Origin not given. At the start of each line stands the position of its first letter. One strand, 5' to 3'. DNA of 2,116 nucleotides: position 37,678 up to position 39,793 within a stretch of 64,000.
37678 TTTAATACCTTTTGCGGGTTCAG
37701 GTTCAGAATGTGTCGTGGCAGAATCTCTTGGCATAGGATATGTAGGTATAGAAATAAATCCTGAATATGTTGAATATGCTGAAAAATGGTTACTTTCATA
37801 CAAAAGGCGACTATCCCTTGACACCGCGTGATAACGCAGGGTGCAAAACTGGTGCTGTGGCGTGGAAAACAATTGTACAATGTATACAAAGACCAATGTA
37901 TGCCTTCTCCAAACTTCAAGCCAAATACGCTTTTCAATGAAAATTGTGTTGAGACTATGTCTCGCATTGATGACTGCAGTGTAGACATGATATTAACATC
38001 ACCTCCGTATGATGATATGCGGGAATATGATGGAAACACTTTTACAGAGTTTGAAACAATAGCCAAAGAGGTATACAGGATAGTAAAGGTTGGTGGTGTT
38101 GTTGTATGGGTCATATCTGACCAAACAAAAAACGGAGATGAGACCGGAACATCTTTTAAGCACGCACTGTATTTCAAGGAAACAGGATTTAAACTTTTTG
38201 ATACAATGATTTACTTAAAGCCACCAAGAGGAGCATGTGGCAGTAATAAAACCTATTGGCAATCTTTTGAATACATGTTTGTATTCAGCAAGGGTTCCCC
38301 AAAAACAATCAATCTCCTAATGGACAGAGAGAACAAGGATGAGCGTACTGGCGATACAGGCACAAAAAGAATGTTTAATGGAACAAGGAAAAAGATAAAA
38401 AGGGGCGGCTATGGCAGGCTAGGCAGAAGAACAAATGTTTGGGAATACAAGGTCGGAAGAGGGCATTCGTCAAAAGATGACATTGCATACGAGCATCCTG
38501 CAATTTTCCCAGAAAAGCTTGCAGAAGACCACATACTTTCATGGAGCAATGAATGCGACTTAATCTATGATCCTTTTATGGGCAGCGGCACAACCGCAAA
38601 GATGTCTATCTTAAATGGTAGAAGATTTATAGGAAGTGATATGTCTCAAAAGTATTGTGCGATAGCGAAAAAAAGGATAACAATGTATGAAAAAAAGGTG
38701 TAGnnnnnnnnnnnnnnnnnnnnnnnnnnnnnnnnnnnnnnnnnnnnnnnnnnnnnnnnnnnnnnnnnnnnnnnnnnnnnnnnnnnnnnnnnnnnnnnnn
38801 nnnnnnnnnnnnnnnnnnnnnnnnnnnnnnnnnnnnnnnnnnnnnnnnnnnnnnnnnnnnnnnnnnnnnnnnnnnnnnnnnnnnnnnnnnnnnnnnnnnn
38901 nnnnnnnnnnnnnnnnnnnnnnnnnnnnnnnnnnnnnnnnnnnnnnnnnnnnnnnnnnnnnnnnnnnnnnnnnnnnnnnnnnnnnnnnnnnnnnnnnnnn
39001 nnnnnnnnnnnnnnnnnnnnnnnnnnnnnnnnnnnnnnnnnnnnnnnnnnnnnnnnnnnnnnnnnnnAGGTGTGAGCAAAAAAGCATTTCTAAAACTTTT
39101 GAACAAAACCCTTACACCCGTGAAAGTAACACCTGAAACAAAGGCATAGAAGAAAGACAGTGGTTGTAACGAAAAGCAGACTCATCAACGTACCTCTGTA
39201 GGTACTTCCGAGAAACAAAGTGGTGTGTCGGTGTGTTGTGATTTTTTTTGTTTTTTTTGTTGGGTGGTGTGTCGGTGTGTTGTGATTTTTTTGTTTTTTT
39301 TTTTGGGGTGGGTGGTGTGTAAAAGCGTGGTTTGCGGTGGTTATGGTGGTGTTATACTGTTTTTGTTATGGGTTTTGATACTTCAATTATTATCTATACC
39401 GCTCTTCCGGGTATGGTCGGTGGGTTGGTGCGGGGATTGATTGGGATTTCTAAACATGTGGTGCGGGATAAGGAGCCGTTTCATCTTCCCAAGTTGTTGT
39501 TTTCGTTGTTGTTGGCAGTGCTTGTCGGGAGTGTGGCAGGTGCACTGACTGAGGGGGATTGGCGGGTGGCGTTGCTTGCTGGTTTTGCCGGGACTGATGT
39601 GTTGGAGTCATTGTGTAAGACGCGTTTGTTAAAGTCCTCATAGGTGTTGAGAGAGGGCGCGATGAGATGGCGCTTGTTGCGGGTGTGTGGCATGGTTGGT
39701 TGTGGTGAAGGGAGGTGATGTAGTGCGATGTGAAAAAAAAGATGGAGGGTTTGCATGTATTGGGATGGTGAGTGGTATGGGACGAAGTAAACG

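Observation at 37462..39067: Methylase pseudogene + intact SPPY DNA methyltransferase + overlapping endonuclease-VII nuclease inserted between giant genes 1 and 2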

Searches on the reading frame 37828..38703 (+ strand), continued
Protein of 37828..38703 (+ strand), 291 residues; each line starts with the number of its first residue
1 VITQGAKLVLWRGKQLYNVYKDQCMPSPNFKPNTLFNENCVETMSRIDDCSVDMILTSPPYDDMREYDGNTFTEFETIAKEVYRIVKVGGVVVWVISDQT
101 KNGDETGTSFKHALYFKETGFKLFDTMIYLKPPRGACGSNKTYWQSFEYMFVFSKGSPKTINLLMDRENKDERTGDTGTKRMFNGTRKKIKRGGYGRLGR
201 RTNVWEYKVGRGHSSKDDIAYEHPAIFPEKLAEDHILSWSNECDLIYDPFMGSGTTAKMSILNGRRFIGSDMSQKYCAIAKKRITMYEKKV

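Call 58: find_encoding_contigs(protein=P0124, flank=3000, max_places=2)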
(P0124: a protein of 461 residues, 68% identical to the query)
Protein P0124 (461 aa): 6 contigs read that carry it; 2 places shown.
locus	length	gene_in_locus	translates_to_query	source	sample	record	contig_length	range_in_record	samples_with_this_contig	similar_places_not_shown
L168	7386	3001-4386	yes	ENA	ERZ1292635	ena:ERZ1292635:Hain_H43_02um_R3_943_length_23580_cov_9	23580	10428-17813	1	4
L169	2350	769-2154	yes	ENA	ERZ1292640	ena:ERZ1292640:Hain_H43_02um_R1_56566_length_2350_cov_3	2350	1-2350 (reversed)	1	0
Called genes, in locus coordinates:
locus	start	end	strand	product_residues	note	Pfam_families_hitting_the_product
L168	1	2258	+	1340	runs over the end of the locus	PF00754:F5_F8_type_C, PF22633:F5_F8_type_C_2 (weak), PF00754:F5_F8_type_C, PF18998:Flg_new_2 (weak)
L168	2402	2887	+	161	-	-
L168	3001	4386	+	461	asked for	PF01726:LexA_DNA_bind, PF00717:Peptidase_S24, PF01555:N6_N4_Mtase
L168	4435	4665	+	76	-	-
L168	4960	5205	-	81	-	-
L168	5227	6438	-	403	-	PF01551:Peptidase_M23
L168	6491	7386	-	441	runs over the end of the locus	PF00749:tRNA-synt_1c, PF19269:Anticodon_2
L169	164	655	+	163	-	-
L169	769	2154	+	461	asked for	PF01726:LexA_DNA_bind, PF00717:Peptidase_S24, PF01555:N6_N4_Mtase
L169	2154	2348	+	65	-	?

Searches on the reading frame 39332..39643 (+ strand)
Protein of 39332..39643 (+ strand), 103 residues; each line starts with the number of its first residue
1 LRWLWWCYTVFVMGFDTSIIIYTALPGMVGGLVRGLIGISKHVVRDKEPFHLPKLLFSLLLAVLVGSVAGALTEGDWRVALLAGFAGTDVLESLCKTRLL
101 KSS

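Call 4: search_protein_families(library=pfam, proteins=[window:39332-39643:+], max_evalue=0.1)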
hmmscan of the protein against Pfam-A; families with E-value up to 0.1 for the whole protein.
window:39332-39643:+ (103 aa): 0 families

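Call 5: search_protein_families(library=phrogs, proteins=[window:39332-39643:+], max_evalue=0.01)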
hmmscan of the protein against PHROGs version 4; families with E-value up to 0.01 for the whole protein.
window:39332-39643:+ (103 aa): 0 families

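Call 43: find_encoding_contigs(protein=window:39368-39643:+, flank=10000, max_places=4)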
Protein window:39368-39643:+ (91 aa): no gene with exactly this product is on record in the collection.
